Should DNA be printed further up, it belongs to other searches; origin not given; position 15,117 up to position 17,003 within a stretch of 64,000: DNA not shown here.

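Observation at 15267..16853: PilM and PilN are fused into a single 528-aa ORF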

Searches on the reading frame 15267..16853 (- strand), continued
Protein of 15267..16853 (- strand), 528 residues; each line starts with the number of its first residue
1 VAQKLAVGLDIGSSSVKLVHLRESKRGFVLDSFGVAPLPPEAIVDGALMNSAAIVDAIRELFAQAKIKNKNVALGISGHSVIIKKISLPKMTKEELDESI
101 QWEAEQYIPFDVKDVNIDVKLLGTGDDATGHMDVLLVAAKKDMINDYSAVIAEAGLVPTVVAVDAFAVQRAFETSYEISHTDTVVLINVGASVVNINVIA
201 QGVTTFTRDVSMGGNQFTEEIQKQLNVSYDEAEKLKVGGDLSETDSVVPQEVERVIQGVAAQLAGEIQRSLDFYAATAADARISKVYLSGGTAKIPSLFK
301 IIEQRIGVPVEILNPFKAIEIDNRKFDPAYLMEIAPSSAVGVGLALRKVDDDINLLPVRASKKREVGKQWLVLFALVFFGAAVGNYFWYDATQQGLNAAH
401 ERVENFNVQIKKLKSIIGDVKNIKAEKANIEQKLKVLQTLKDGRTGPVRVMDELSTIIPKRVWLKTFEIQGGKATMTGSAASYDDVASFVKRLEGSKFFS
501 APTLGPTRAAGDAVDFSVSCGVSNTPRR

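Call 9: find_related_loci(query=window:15267-16853:-, collection=genome_contigs, flank=3000)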
Query window:15267-16853:- (528 aa) in genome_contigs; peptide patterns used: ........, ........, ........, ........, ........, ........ (x = any residue, [..] = any of these).
543 stretches matched a pattern; 461 encode a relative of the query (tblastn E <= 1e-3); the best 80 are kept; 80 distinct loci.
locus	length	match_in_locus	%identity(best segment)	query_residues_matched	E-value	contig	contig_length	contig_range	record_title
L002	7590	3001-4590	66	4-520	0e+0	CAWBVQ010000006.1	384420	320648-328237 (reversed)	MAG: uncultured delta proteobacterium isolate MFD08416.bin.2.80 genome assembly, contig: contig_1806, whole genome shotg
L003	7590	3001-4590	64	4-520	0e+0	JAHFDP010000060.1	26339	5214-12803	MAG: Deltaproteobacteria bacterium isolate nzgw248 NODE_999_length_26340_cov_4.425798, whole genome shotgun sequence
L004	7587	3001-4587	65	4-520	0e+0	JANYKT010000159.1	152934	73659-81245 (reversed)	MAG: Deltaproteobacteria bacterium isolate GL140_5_metabinner_43_sub GL140_5_k141_3303766, whole genome shotgun sequence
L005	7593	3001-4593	65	4-520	0e+0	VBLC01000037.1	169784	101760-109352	MAG: Deltaproteobacteria bacterium isolate DP_25 14_0927_12_20cm_scaffold_40, whole genome shotgun sequence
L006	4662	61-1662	63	4-523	0e+0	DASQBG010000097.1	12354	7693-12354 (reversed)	MAG TPA_asm: Myxococcales bacterium isolate SMAG_U11665 k141_1908368, whole genome shotgun sequence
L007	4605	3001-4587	65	4-520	0e+0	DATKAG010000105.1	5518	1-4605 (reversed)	MAG TPA_asm: Myxococcales bacterium isolate SMAG_U15199 k141_2898858, whole genome shotgun sequence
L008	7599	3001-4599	63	4-528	0e+0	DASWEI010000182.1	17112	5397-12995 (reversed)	MAG TPA_asm: Anaeromyxobacter sp. isolate SMAG_U2758 k141_352602, whole genome shotgun sequence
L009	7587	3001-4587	65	4-520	0e+0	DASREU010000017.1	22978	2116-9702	MAG TPA_asm: Myxococcales bacterium isolate SMAG_U10014 k141_665991, whole genome shotgun sequence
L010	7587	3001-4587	64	4-520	0e+0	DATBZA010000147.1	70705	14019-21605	MAG TPA_asm: Myxococcales bacterium isolate SMAG_U7607 k141_1600426, whole genome shotgun sequence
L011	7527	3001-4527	66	4-493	0e+0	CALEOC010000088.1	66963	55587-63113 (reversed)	MAG TPA_asm: uncultured Myxococcales bacterium isolate SRR1561992_bin.48_CONCOCT_v1.1_MAG genome assembly, contig: ERZ72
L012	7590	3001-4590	63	4-522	0e+0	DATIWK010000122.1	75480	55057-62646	MAG TPA_asm: Anaeromyxobacteraceae bacterium isolate SMAG_U15221 k141_2607416, whole genome shotgun sequence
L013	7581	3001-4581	63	4-522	0e+0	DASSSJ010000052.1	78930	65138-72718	MAG TPA_asm: Anaeromyxobacter sp. isolate SMAG_U512 k141_153604, whole genome shotgun sequence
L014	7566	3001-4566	62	4-505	0e+0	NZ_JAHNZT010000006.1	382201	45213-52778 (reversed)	Citreicoccus inhibens strain M34 NODE_6_length_382201_cov_17.048064, whole genome shotgun sequence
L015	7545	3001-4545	62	4-493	0e+0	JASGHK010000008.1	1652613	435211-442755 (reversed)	MAG: Myxococcales bacterium isolate 5N171 JMF-2111-06-0005.ont.bin.171_7, whole genome shotgun sequence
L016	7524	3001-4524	61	4-493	0e+0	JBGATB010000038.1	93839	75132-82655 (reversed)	MAG: Myxococcaceae bacterium isolate MAG_AAO_H10.6 AAOH10-6_opera_contig_1187, whole genome shotgun sequence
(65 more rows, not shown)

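Call 10: find_encoding_contigs(protein=P0004, flank=3000, max_places=2)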
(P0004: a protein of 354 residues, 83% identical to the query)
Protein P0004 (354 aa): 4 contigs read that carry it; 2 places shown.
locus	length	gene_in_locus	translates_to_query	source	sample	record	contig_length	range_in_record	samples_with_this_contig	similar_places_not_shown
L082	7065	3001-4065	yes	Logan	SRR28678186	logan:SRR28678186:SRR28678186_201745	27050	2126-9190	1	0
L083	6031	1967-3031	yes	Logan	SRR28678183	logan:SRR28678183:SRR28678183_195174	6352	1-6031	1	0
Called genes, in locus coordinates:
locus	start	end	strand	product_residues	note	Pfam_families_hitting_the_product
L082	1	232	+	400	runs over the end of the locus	PF07730:HisKA_3 (weak), PF13581:HATPase_c_2 (weak), PF02518:HATPase_c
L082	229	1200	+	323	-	-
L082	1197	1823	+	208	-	PF00072:Response_reg, PF00196:GerE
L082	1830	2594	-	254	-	PF00106:adh_short, PF08659:KR (weak), PF13561:adh_short_C2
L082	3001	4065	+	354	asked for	PF11104:PilM_2, PF05134:T2SSL (weak), PF06723:MreB_Mbl (faint), PF14450:FtsA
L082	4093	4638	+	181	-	PF05137:PilN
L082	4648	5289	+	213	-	PF04350:PilO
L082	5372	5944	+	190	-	PF04351:PilP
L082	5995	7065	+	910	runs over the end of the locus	PF24837:AMIN-like (faint), PF11741:AMIN, PF07660:STN, PF03958:Secretin_N, PF00263:Secretin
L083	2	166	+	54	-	?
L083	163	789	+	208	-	PF00072:Response_reg, PF00196:GerE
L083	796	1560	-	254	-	PF00106:adh_short, PF08659:KR (weak), PF13561:adh_short_C2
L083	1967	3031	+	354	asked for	PF11104:PilM_2, PF05134:T2SSL (weak), PF06723:MreB_Mbl (faint), PF14450:FtsA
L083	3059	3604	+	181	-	PF05137:PilN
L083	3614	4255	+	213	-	PF04350:PilO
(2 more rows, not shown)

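Call 15: list_cluster_members(proteins=[P0001, P0002, P0005, P0081])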
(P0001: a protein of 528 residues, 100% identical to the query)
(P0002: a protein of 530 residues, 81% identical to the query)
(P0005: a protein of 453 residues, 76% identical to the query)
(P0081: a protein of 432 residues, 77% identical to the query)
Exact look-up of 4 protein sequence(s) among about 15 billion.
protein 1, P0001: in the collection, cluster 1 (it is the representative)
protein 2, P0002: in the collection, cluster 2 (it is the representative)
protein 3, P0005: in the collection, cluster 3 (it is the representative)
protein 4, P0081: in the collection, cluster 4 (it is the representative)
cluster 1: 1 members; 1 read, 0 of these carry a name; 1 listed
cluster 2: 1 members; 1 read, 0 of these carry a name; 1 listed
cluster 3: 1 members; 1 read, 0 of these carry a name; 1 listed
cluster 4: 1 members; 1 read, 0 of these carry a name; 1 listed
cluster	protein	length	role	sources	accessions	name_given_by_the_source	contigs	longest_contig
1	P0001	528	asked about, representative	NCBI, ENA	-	-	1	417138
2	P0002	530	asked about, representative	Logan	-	-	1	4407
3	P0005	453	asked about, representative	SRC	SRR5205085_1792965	-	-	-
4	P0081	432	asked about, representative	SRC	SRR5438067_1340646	-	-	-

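Call 17: search_solved_structures(query=window:15267-16853:-, max_evalue=0.001, show_alignments=3)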
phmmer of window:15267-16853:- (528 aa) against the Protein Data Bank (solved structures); distinct sequences matched with E-value up to 0.001: 5.
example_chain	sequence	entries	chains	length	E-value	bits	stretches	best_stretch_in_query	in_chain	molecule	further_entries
3jc8_Ma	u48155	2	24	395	1.5e-157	528.4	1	4-352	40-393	Type IV pilus biogenesis protein PilM | PilM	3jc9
5eou_A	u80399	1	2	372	8.9e-54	186.2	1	6-359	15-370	Type 4 fimbrial biogenesis protein PilM,Type 4 fimbrial biogenesis protein PilN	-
5eox_A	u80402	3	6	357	2.4e-52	181.5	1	6-350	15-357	Type 4 fimbrial biogenesis protein PilM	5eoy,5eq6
2ych_A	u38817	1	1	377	1.2e-44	156.1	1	6-350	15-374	COMPETENCE PROTEIN PILM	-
3jc8_Na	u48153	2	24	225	1.4e-41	146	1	353-496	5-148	PilN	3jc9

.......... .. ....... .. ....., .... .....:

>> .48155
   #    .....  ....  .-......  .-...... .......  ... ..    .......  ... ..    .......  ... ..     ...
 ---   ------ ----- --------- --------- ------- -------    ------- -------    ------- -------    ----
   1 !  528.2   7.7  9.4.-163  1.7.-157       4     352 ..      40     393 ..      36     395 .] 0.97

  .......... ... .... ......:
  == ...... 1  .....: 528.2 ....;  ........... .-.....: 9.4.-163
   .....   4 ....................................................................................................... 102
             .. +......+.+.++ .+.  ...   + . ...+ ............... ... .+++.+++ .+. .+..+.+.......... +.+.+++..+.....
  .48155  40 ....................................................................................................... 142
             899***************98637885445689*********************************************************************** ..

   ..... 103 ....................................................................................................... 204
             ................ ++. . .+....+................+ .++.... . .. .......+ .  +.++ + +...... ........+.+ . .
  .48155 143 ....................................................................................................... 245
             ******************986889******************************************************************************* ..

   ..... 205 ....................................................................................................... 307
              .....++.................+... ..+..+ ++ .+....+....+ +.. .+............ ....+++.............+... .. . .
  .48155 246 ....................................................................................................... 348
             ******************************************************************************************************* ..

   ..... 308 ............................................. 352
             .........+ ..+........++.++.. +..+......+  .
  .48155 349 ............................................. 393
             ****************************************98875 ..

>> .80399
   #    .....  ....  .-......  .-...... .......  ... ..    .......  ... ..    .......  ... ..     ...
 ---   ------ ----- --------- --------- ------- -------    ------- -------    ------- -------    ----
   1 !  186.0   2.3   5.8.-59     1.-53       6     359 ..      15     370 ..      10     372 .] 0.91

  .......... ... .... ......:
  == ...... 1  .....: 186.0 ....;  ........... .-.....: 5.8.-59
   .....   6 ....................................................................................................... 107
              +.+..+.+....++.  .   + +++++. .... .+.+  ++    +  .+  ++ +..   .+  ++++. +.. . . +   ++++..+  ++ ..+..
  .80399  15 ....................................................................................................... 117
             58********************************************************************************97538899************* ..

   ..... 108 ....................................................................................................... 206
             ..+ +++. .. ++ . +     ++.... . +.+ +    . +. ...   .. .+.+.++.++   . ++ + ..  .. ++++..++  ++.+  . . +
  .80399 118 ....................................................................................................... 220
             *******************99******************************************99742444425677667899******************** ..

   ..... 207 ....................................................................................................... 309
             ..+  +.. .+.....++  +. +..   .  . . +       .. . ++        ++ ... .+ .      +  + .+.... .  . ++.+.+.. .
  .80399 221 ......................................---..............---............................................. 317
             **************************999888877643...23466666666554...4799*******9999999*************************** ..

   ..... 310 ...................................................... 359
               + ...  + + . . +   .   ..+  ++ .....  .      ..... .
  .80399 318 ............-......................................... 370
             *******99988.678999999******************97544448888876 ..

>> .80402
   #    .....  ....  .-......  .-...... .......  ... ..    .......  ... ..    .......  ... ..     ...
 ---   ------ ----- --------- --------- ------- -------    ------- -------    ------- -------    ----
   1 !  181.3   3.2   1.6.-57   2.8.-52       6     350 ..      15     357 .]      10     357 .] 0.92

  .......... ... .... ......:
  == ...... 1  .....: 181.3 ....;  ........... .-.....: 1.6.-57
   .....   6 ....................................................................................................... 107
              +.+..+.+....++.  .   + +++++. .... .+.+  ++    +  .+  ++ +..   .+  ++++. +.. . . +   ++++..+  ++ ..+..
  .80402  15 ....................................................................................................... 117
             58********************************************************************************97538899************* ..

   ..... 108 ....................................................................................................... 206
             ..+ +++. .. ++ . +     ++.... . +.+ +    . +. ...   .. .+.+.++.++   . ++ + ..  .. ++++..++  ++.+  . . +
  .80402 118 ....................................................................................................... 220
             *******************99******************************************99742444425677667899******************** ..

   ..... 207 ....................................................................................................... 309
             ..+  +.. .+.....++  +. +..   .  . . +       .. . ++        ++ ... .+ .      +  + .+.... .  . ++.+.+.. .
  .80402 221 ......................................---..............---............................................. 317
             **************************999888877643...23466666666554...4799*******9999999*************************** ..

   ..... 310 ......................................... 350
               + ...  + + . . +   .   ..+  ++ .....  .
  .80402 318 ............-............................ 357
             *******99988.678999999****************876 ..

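Call 39: find_encoding_contigs(protein=P0001, flank=1000, max_places=3)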
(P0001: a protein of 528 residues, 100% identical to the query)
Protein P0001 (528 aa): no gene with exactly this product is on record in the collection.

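Call 40: predict_structure(alignment_id=A2)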
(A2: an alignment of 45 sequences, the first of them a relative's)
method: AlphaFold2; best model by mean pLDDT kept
length: 528 residues; sequences in the alignment: 45
mean_pLDDT: 78.5   pTM: 0.62
mean pLDDT of the five models: 78.5, 75.6, 74.2, 73.3, 66.1
residues with pLDDT >= 90: 65; 70-90: 354; 50-70: 79; < 50: 30
segments of 3 or more residues with pLDDT < 50: 243-245, 358-370, 436-445
pLDDT, mean of each block of 10 residues (from residue 1): 71 83 87 88 76 90 87 77 81 83 83 84 66 83 84 86 86 85 90 86 81 84 84 70 55 85 90 78 89 84 89 91 87 88 82 52 41 68 68 67 74 70 62 50 48 78 83 86 90 87 83 88 69
secondary structure, 60 per line:
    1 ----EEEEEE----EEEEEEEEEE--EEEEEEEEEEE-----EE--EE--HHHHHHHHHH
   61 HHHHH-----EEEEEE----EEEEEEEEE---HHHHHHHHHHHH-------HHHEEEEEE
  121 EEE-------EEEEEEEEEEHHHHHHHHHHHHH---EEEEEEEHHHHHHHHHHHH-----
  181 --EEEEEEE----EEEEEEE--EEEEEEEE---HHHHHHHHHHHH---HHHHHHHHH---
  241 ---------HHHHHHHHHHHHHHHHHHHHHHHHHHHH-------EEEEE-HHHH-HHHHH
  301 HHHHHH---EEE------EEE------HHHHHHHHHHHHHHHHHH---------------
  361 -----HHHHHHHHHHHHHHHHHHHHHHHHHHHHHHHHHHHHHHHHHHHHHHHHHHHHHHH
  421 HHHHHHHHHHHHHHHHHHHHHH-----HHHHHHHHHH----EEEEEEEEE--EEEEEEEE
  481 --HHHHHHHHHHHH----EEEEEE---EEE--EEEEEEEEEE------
elements in order: E5-10 E15-24 E27-37 H51-65 E71-76 E81-89 H93-104 E115-123 E131-140 H141-153 E157-163 H164-175 E183-189 E194-200 E203-210 H214-225 H229-237 H250-277 E285-289 H291-294 H296-306 E310-312 E319-321 H328-345 H366-442 H448-457 E462-470 E473-480 H483-494 E499-504 E508-510 E513-522

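Call 42: search_protein_representatives(protein=window:15267-16853:-)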
Query: 528 residues. Proteins with E-value up to 0.001 (for the whole library): 29345; up to 1e-10: 14751; up to 1e-30: 2586. The best 150 are listed.
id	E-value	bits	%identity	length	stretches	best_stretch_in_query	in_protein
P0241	4.6e-156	536.7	53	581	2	5-458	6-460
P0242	4.8e-135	467.4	50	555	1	5-497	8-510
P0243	1.3e-128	446.2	59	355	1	4-350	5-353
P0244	6.4e-113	394.5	43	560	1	4-508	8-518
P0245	7.4e-109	381.1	52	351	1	6-353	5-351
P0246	3.6e-108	378.8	52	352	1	3-350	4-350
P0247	1.3e-103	363.7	49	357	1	3-351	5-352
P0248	8.0e-103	361.2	41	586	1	6-458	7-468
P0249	1.3e-102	360.5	50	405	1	3-361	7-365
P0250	7.8e-101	354.6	39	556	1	6-504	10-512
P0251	7.5e-100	351.4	48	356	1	4-351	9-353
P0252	2.0e-99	350.0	70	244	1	115-354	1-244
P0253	3.8e-99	349.1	73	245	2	126-312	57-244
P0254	6.7e-99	348.2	49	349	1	3-351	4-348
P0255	1.2e-98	347.4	50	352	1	6-351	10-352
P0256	1.7e-96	340.3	39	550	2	7-458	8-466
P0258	1.1e-95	337.6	39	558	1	4-520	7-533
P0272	7.8e-90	318.3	48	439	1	6-368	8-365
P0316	1.8e-80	287.5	37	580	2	4-459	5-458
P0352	6.3e-75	269.2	44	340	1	91-415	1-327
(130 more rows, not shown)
